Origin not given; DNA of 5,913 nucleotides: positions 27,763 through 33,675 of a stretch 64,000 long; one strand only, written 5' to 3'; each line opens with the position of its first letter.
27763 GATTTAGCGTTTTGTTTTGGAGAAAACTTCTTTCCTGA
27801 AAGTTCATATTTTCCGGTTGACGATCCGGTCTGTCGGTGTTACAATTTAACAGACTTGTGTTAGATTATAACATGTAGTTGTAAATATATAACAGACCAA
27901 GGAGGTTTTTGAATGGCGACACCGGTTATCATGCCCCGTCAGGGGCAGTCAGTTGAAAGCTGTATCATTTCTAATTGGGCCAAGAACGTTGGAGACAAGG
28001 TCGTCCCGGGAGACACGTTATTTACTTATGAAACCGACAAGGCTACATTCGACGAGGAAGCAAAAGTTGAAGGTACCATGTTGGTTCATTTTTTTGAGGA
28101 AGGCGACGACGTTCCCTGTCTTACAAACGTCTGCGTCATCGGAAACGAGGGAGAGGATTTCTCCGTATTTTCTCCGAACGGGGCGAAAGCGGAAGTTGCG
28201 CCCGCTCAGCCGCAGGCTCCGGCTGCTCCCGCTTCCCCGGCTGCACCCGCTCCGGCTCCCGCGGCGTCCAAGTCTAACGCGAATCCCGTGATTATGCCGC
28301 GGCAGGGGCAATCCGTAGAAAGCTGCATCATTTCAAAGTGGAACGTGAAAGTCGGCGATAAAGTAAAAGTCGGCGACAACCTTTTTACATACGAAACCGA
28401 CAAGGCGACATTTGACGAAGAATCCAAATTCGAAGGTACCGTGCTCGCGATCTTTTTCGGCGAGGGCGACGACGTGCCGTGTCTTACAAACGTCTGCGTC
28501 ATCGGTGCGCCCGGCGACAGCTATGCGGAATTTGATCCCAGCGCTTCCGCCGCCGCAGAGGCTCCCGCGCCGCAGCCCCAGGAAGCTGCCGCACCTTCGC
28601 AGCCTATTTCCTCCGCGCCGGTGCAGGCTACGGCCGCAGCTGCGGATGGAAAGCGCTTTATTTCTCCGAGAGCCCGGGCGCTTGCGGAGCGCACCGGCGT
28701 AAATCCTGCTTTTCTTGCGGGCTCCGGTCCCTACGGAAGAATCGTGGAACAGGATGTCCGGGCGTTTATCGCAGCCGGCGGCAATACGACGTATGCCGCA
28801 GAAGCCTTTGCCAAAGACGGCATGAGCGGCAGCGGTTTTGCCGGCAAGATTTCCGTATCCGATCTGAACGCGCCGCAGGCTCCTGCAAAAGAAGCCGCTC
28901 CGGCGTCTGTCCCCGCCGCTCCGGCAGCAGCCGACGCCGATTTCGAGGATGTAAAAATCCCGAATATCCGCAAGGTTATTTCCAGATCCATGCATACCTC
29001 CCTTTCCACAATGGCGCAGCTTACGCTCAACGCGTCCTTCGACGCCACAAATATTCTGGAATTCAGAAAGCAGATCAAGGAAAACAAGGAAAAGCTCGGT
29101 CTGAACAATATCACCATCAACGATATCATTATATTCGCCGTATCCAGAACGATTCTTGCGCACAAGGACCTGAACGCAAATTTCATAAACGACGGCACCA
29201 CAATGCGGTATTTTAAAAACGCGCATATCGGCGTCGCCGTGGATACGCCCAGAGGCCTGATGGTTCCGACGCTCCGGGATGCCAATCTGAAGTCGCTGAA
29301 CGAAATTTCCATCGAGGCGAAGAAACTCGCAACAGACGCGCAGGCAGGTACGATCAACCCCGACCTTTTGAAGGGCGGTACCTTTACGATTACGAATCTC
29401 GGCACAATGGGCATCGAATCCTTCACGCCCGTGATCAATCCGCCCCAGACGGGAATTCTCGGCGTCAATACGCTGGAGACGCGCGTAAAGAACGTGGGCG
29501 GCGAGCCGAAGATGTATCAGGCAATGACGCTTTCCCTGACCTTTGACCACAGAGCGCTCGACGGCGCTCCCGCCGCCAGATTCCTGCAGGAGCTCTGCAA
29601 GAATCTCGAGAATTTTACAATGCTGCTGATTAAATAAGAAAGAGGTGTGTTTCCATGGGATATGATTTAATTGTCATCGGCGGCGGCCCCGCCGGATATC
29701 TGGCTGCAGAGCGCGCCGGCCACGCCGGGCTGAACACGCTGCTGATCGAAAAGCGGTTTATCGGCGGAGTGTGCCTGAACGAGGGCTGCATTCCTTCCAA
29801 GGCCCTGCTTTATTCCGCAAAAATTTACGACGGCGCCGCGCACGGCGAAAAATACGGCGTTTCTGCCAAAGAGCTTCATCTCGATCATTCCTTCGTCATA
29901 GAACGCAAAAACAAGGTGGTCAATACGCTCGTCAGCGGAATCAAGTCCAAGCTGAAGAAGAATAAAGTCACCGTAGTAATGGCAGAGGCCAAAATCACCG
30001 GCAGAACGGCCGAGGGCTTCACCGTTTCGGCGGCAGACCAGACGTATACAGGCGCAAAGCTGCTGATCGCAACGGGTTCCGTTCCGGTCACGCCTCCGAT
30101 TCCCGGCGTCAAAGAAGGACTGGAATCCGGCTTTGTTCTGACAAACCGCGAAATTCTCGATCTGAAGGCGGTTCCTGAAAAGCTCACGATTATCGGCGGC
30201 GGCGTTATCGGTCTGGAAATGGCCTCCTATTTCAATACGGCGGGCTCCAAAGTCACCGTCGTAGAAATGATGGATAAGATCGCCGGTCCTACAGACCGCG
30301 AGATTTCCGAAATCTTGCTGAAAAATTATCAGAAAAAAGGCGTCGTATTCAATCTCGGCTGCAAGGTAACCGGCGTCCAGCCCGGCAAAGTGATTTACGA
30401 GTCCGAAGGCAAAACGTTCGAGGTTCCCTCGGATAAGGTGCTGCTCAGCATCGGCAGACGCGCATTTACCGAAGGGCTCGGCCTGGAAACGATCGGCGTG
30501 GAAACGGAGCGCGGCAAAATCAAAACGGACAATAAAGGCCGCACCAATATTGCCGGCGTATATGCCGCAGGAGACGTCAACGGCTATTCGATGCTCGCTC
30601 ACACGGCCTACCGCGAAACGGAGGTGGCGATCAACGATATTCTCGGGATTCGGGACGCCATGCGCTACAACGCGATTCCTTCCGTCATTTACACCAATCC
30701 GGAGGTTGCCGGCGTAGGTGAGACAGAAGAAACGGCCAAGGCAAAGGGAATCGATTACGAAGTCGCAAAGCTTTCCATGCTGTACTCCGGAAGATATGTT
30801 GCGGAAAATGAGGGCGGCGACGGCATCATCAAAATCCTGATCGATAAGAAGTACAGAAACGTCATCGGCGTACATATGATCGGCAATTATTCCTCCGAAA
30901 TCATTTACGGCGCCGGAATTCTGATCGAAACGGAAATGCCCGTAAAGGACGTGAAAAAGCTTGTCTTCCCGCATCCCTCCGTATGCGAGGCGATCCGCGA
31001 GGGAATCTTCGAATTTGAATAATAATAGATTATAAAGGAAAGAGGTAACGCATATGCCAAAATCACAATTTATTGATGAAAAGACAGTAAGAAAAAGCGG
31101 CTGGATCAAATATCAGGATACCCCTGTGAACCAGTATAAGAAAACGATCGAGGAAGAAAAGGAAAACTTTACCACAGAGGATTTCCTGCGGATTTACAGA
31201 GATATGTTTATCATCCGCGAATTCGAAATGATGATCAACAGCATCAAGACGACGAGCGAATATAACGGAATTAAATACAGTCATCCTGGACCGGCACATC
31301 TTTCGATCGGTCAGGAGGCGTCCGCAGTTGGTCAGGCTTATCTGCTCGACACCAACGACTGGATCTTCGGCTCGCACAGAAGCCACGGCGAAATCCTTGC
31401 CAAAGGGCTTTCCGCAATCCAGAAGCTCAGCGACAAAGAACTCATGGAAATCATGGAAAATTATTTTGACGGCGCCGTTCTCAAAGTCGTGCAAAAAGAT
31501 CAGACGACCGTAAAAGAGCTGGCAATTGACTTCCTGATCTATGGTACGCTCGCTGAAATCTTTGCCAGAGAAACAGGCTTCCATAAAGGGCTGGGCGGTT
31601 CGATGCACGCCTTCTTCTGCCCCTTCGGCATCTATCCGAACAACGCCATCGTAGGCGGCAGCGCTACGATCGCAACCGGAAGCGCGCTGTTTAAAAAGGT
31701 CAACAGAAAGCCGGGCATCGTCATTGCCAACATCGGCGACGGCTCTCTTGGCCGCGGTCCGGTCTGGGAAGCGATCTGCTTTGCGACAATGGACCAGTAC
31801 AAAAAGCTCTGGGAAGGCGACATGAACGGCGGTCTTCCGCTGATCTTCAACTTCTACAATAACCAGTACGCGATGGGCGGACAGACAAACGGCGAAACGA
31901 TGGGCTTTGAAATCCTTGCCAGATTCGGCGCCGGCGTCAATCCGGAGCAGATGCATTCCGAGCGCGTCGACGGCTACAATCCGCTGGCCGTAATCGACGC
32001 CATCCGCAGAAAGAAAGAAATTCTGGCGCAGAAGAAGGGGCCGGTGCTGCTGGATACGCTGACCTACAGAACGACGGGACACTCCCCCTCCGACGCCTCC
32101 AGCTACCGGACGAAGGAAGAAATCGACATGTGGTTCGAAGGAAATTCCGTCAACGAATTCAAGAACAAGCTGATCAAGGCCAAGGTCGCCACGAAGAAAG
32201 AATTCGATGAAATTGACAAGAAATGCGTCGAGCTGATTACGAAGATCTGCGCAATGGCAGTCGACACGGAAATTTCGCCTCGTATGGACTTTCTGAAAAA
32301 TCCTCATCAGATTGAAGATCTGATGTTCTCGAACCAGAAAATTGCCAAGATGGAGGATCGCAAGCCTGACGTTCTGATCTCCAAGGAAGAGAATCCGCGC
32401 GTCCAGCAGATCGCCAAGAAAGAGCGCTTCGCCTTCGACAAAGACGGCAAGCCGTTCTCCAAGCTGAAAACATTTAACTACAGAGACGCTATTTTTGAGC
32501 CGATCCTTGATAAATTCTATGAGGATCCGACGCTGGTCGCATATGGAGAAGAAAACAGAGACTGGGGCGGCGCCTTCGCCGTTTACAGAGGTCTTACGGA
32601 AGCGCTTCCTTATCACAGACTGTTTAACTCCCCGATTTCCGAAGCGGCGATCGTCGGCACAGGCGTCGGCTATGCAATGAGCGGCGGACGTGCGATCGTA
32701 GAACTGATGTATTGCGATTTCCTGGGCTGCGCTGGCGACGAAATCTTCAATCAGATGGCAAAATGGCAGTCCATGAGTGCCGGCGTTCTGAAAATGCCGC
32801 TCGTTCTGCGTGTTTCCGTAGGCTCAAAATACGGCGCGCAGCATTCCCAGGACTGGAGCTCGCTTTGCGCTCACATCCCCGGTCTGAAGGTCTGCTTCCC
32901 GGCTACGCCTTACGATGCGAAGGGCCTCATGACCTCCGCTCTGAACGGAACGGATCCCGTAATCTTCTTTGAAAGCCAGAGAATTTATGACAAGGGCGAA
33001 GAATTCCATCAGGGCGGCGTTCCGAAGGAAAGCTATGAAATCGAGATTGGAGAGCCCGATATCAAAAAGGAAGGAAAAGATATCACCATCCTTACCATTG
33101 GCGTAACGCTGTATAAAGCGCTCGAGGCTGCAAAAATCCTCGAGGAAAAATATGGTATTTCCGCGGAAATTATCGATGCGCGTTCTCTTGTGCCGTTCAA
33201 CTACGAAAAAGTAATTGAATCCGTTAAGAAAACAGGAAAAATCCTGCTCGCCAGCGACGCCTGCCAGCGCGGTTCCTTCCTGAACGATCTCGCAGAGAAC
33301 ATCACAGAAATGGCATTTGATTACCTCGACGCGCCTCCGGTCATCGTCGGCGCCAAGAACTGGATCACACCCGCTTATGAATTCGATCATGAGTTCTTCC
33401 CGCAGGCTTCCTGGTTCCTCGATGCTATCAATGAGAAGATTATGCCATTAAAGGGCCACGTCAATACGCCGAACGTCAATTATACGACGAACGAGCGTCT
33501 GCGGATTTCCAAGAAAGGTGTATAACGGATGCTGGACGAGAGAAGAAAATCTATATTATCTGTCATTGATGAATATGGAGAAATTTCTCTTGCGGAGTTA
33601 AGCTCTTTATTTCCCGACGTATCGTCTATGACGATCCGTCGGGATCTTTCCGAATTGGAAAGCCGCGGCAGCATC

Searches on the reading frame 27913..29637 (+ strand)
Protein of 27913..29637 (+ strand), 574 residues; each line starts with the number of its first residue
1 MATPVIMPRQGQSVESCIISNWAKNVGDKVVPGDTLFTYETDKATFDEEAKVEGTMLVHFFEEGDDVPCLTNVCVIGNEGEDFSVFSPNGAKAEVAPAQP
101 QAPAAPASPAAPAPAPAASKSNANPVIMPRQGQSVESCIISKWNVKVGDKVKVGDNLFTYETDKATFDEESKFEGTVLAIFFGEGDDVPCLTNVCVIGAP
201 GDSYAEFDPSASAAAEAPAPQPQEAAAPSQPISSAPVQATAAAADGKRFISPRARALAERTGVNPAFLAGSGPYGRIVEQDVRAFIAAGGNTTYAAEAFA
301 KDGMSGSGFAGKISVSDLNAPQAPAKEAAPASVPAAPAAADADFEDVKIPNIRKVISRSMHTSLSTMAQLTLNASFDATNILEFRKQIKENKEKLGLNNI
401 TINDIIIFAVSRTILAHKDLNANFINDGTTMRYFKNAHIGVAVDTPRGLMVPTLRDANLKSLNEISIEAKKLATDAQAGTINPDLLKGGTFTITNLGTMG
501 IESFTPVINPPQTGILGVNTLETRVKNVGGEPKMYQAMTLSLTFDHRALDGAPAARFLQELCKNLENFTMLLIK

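Call 20: search_protein_families(library=pfam, proteins=[window:27913-29637:+], max_evalue=0.001)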
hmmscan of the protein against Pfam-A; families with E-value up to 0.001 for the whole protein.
window:27913-29637:+ (574 aa): 4 families
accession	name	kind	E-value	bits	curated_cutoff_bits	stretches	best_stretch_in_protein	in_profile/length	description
PF00198.28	2-oxoacid_dh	-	1.1e-69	234.9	23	1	343-572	3-231/232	2-oxoacid dehydrogenases acyltransferase (catalytic domain)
PF00364.28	Biotin_lipoyl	-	4.3e-22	78.2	22.1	2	126-189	3-65/73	Biotin-requiring enzyme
PF02817.22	E3_binding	-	6.3e-10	39.5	23.7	1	249-283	2-36/36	e3 binding domain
PF13533.13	Biotin_lipoyl_2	-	9.2e-06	25.8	29.8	0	139-160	10-31/32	Biotin-lipoyl like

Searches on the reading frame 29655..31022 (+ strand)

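Call 20: search_protein_families(library=pfam, proteins=[window:29655-31022:+], max_evalue=0.001)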
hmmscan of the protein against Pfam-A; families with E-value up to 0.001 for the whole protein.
window:29655-31022:+ (455 aa): 16 families
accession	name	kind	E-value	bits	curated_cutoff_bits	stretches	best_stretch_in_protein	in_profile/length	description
PF07992.20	Pyr_redox_2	-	1.3e-71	241.8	26.1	1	3-321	1-290/291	Pyridine nucleotide-disulphide oxidoreductase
PF02852.28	Pyr_redox_dim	-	1.7e-28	99.5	25.3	1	341-449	1-108/110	Pyridine nucleotide-disulphide oxidoreductase, dimerisation domain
PF00070.33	Pyr_redox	-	9e-20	71.4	22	1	176-242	1-67/82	Pyridine nucleotide-disulphide oxidoreductase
PF13738.12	Pyr_redox_3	-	1.8e-13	50.8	30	1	117-306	109-305/305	Pyridine nucleotide-disulphide oxidoreductase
PF03486.20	HI0933_like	-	3.4e-12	46.8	50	1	4-34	2-32/244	HI0933-like protein Rossmann domain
PF00890.30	FAD_binding_2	-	1.7e-08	34.5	20.4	1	4-35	1-32/414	FAD binding domain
PF13450.12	NAD_binding_8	-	2.4e-08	34.6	21.9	0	7-41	1-36/68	NAD(P)-binding Rossmann-like domain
PF12831.13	FAD_oxidored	-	3.7e-08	33.5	27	1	4-50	1-48/416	FAD dependent oxidoreductase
PF01266.30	DAO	-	3.8e-07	30.4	27.9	0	177-213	2-39/353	FAD dependent oxidoreductase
PF01134.28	GIDA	-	1.9e-05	24.3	22.1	0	4-52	1-47/391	Glucose inhibited division protein A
PF05834.18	Lycopene_cycl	-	2.4e-05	24.1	23.4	0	4-32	1-31/380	Lycopene cyclase protein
PF01494.25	FAD_binding_3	-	3.4e-05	23.7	22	0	4-34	3-33/349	FAD binding domain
PF01262.27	AlaDh_PNT_C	-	0.0007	19.5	23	0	174-207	28-61/214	Alanine dehydrogenase/PNT, C-terminal domain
PF01946.23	Thi4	-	0.0007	19.3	26.2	0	3-38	18-55/235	Thi4 family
PF02737.24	3HCDH_N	-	0.00074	19.9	22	1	176-229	1-53/180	3-hydroxyacyl-CoA dehydrogenase, NAD binding domain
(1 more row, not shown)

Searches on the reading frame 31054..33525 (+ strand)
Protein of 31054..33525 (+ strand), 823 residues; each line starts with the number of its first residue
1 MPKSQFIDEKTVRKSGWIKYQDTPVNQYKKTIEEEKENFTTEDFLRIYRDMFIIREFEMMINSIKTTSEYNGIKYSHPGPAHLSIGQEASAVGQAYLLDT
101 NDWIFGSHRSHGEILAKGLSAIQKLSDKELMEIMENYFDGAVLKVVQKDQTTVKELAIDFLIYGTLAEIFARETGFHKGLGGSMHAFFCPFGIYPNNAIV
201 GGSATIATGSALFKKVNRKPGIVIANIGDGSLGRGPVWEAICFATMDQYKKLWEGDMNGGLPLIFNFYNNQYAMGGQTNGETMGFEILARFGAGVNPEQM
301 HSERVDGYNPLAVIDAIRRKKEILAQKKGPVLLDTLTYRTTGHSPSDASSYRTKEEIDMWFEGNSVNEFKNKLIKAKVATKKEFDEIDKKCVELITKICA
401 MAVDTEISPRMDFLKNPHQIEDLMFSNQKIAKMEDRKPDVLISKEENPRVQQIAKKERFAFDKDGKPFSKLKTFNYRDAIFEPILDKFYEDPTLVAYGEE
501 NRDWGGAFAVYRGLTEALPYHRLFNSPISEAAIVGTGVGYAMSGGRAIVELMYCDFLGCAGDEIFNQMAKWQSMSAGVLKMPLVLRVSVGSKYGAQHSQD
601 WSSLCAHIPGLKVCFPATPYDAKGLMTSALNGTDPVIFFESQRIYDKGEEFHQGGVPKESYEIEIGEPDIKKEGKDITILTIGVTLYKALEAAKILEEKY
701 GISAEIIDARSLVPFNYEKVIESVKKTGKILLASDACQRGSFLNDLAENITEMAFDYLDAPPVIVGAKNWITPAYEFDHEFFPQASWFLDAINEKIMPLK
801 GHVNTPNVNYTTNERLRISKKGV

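Call 20: search_protein_families(library=pfam, proteins=[window:31054-33525:+], max_evalue=0.001)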
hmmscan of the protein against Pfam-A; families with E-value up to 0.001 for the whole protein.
window:31054-33525:+ (823 aa): 3 families
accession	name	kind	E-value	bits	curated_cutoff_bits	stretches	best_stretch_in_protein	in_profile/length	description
PF00676.26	E1_dh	-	2.9e-44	151.7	22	2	165-402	65-291/300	Dehydrogenase E1 component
PF02779.29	Transket_pyr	-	6.1e-29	101.3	27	1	475-645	4-172/174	Transketolase, pyrimidine binding domain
PF02780.25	Transketolase_C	-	3.8e-26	91.9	25.9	1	669-784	4-120/124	Transketolase, C-terminal domain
